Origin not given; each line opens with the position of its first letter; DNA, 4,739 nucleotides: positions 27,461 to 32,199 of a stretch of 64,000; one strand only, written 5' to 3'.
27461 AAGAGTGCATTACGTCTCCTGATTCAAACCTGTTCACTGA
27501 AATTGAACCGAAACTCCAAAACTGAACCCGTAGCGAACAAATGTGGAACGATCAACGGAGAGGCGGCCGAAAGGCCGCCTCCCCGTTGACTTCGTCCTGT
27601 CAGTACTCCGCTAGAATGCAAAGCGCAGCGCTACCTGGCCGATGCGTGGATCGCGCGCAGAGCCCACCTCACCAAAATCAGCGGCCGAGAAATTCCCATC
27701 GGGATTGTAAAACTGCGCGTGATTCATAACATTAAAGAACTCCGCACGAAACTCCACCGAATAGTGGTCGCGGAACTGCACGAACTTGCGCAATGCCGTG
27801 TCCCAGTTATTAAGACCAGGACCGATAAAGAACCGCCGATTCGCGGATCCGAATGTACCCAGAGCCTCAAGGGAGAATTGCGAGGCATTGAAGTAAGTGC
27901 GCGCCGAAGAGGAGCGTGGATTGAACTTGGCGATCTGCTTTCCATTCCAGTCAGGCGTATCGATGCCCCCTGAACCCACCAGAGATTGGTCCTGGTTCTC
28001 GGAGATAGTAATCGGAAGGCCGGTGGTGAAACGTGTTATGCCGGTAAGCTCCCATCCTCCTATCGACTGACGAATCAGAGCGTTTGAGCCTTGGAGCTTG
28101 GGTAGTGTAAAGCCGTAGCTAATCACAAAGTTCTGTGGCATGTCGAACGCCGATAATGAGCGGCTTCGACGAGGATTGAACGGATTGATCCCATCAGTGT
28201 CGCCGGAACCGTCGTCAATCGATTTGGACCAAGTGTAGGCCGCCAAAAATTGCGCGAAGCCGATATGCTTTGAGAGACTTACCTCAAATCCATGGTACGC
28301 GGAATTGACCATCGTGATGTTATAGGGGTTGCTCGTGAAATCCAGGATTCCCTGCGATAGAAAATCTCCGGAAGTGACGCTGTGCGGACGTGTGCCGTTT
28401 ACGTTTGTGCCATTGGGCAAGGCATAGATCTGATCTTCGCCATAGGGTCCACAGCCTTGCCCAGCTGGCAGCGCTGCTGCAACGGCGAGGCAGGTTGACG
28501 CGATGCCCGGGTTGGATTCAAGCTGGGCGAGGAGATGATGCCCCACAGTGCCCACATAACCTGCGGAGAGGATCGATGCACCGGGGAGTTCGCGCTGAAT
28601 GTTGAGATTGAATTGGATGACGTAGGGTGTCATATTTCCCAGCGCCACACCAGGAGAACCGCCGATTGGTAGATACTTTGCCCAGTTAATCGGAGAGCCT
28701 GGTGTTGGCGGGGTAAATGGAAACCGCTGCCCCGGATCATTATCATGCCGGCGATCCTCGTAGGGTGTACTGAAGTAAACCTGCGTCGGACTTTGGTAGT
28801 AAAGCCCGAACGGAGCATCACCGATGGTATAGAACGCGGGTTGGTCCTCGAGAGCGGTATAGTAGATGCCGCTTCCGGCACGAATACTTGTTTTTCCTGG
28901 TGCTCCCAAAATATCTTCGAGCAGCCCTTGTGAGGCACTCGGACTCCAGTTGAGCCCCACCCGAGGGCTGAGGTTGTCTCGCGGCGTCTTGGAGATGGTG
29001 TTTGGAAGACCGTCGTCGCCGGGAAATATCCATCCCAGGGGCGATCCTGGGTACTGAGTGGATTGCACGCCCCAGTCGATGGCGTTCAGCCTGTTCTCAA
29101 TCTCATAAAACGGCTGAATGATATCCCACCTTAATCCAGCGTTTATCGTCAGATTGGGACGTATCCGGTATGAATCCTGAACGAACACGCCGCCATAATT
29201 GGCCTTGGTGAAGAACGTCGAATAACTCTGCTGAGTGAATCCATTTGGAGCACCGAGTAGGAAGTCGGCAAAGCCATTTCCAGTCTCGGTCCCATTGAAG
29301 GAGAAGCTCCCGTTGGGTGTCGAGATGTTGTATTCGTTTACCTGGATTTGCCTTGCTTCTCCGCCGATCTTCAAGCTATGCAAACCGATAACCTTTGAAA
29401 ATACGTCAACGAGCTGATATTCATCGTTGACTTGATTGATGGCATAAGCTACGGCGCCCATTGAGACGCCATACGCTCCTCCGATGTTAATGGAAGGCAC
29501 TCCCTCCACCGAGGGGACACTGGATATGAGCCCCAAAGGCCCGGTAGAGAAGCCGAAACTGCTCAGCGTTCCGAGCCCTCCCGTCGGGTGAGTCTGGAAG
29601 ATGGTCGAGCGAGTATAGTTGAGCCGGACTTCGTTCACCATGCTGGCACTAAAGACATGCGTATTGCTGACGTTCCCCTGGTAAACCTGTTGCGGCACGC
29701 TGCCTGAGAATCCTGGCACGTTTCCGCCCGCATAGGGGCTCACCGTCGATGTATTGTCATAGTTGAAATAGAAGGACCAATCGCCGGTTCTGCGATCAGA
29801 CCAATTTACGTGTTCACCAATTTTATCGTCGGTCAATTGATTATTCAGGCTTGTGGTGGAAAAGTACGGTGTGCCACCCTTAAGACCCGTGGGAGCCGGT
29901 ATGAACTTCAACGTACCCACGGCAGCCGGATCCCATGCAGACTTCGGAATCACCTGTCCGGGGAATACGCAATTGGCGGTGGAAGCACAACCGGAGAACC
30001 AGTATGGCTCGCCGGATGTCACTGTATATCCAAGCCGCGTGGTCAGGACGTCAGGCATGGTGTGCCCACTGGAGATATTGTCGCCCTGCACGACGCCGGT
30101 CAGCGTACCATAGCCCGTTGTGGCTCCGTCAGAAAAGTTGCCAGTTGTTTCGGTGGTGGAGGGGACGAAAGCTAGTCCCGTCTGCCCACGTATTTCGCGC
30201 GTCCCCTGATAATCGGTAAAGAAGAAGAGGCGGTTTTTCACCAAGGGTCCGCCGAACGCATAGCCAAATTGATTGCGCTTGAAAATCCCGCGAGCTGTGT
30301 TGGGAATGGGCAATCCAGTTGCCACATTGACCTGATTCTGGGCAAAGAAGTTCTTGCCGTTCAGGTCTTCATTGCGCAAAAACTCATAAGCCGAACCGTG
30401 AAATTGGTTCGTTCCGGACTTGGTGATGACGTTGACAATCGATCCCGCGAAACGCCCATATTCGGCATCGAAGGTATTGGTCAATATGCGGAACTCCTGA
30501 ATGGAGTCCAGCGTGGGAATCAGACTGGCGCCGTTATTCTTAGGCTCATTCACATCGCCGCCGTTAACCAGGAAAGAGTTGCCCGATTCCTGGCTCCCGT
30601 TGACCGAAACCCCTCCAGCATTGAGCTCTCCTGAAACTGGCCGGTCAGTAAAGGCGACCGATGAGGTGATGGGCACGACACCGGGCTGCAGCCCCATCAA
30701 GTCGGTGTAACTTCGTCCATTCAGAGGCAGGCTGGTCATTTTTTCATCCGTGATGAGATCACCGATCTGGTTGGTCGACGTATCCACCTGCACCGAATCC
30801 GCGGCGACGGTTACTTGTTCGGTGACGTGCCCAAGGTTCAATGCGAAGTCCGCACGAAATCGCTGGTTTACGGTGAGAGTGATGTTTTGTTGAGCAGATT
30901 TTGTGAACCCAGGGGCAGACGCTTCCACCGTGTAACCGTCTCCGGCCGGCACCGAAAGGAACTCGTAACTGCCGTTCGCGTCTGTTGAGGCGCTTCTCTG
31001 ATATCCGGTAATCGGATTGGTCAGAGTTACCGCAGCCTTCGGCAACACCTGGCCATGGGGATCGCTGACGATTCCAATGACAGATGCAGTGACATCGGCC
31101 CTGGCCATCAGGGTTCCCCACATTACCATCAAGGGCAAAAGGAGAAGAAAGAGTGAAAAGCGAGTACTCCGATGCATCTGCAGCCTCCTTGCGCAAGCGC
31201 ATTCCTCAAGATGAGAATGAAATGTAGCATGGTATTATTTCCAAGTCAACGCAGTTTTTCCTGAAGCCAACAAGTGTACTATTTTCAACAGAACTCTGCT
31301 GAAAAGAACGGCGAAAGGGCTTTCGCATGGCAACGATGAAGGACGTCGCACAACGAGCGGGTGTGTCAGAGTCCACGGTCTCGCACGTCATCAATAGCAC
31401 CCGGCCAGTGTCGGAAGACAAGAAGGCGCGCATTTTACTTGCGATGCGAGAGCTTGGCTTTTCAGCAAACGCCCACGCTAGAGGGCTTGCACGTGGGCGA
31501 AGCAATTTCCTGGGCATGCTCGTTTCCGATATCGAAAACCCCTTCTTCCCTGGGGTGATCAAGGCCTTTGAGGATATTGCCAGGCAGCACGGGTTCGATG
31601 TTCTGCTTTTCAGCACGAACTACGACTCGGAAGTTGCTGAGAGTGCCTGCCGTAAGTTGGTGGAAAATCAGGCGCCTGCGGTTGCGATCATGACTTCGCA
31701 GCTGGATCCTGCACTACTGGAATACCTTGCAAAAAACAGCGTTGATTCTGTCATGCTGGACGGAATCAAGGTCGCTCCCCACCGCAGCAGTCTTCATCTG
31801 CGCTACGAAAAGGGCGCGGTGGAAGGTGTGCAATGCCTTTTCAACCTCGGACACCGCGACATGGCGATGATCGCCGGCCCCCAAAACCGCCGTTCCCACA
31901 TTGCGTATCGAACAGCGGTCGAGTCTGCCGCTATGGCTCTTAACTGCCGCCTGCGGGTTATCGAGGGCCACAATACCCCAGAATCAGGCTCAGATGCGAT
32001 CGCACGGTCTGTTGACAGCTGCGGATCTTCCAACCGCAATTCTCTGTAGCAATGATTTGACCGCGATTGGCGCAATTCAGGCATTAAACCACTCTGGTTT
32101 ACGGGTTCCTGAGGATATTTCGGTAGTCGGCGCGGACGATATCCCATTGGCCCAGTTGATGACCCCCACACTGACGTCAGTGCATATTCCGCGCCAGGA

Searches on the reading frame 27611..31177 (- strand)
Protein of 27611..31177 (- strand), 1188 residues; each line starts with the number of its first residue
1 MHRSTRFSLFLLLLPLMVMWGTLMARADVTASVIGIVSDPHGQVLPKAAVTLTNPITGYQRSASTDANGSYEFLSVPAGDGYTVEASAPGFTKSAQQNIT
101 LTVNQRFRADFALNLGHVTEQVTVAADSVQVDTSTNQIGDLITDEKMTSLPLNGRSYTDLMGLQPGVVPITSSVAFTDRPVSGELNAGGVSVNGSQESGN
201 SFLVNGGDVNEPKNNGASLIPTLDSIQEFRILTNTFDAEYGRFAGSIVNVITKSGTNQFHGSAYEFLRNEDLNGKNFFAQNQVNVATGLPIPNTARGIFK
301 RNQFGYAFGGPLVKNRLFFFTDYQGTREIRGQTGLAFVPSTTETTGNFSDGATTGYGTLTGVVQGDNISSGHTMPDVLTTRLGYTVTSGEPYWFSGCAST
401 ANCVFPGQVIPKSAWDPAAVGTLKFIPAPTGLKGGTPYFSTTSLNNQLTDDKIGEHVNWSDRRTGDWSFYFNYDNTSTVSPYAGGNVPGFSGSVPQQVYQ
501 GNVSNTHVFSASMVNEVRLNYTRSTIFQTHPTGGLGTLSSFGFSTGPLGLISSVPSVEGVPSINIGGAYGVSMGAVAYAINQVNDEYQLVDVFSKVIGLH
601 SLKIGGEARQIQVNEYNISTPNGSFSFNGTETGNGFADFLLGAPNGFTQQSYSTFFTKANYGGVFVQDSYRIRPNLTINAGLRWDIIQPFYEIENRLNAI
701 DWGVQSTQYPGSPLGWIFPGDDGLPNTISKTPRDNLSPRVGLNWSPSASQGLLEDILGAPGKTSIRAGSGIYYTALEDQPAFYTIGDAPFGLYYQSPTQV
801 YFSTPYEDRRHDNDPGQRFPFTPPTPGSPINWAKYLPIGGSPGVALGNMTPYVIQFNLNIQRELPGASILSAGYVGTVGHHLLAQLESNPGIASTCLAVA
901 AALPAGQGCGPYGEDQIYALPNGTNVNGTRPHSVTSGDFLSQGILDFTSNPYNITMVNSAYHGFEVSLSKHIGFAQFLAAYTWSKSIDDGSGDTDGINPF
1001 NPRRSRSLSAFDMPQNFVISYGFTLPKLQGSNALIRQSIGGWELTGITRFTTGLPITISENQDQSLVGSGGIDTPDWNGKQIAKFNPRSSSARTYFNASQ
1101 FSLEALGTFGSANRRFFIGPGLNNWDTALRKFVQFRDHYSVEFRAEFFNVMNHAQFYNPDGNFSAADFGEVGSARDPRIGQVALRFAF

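Call 51: search_protein_families(library=pfam, proteins=[window:27611-31177:-], max_evalue=0.0001)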
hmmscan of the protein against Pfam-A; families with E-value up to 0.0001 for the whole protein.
window:27611-31177:- (1188 aa): 4 families
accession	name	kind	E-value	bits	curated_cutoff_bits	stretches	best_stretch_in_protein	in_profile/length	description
PF25183.1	OMP_b-brl_4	-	3.4e-183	611.7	30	1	251-1181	1-838/838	Outer membrane beta barrel domain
PF13620.12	CarboxypepD_reg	-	1.4e-18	67.4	32.3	1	33-113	2-81/82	Carboxypeptidase regulatory-like domain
PF00593.30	TonB_dep_Rec_b-barrel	-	1.3e-07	32.3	27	1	442-747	7-228/436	TonB dependent receptor-like, beta-barrel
PF13715.12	CarbopepD_reg_2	-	1.7e-05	25.2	32.2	1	35-112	3-75/88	CarboxypepD_reg-like domain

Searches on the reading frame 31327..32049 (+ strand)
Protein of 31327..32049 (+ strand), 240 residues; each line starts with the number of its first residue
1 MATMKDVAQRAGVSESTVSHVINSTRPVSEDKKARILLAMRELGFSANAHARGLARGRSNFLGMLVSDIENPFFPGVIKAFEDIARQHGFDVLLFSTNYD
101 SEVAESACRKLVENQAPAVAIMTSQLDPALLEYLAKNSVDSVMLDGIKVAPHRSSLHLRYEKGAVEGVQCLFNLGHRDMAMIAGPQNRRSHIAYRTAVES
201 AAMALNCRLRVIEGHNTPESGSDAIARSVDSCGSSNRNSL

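Call 51: search_protein_families(library=pfam, proteins=[window:31327-32049:+], max_evalue=0.0001)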
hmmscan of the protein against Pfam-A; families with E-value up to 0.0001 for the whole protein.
window:31327-32049:+ (240 aa): 2 families
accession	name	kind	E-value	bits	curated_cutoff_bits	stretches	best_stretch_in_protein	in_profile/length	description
PF00356.27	LacI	-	7.4e-17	61.3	27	1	3-48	1-46/46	Bacterial regulatory proteins, lacI family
PF00532.27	Peripla_BP_1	-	1.7e-09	38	22.2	1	62-197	4-142/281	Periplasmic binding proteins and sugar binding domain of LacI family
